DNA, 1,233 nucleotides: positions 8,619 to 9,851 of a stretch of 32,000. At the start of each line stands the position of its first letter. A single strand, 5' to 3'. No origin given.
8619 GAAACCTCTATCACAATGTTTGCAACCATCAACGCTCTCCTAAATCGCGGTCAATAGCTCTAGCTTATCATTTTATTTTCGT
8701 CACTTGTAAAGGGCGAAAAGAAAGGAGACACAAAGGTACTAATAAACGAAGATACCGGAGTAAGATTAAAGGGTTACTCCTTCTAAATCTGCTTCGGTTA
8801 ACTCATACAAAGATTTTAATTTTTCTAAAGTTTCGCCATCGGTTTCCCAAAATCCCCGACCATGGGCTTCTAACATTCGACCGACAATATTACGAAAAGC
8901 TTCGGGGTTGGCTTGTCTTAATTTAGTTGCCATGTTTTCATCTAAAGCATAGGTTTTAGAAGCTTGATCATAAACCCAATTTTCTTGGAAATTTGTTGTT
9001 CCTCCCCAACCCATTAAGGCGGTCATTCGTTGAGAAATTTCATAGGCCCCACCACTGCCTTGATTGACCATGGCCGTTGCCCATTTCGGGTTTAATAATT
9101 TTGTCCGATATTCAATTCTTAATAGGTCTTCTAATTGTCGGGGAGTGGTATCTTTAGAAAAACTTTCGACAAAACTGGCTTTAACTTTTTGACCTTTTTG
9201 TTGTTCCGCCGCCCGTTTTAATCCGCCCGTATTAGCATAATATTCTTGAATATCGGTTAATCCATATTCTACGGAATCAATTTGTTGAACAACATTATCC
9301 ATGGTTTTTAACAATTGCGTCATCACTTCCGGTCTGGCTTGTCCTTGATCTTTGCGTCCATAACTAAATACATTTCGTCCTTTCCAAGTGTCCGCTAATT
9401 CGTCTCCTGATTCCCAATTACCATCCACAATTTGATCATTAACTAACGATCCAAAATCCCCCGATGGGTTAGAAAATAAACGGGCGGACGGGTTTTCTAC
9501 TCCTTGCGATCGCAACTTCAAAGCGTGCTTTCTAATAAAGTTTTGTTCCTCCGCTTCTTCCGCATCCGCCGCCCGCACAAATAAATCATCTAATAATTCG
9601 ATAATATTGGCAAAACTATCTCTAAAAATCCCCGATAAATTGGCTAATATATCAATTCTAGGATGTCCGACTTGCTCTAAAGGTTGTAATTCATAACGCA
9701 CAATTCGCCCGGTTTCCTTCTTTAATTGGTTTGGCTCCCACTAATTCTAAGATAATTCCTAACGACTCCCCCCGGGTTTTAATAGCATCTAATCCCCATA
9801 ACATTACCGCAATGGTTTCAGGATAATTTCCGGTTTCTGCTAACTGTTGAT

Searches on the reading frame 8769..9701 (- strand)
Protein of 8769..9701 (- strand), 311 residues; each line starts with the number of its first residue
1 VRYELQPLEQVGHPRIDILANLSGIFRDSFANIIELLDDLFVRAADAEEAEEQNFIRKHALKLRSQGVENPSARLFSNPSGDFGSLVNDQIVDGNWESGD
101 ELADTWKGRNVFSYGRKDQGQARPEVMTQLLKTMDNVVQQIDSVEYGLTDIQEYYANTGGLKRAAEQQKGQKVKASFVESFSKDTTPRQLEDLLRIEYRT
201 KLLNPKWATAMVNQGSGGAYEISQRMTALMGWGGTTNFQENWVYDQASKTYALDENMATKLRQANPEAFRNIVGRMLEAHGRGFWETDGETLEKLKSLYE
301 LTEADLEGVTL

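Call 7: find_encoding_contigs(protein=window:8769-9701:-, flank=10000, max_places=10)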
Protein window:8769-9701:- (311 aa): 2 contigs read that carry it; 2 places shown.
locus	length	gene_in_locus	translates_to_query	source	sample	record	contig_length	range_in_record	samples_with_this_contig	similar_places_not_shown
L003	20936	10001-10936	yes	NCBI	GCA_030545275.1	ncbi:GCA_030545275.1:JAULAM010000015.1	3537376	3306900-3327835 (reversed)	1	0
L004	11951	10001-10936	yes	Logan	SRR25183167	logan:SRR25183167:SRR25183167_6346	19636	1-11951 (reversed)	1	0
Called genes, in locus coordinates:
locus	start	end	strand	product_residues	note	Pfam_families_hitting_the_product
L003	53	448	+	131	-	PF01242:PTPS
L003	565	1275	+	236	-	PF00702:Hydrolase (faint), PF05116:S6PP, PF08282:Hydrolase_3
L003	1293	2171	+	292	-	PF02016:Peptidase_S66, PF17676:Peptidase_S66C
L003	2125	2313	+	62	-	PF17676:Peptidase_S66C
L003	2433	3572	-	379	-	-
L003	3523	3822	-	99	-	-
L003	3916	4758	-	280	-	PF00800:PDT, PF01842:ACT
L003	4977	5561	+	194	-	PF09366:DUF1997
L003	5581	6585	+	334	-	PF14261:DUF4351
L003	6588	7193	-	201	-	PF01351:RNase_HII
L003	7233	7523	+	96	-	PF11965:DUF3479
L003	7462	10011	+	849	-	PF11965:DUF3479, PF02514:CobN-Mg_chel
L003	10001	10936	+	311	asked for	PF02514:CobN-Mg_chel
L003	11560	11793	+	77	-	PF23856:DUF7219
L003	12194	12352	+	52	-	PF00578:AhpC-TSA (weak)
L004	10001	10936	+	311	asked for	PF02514:CobN-Mg_chel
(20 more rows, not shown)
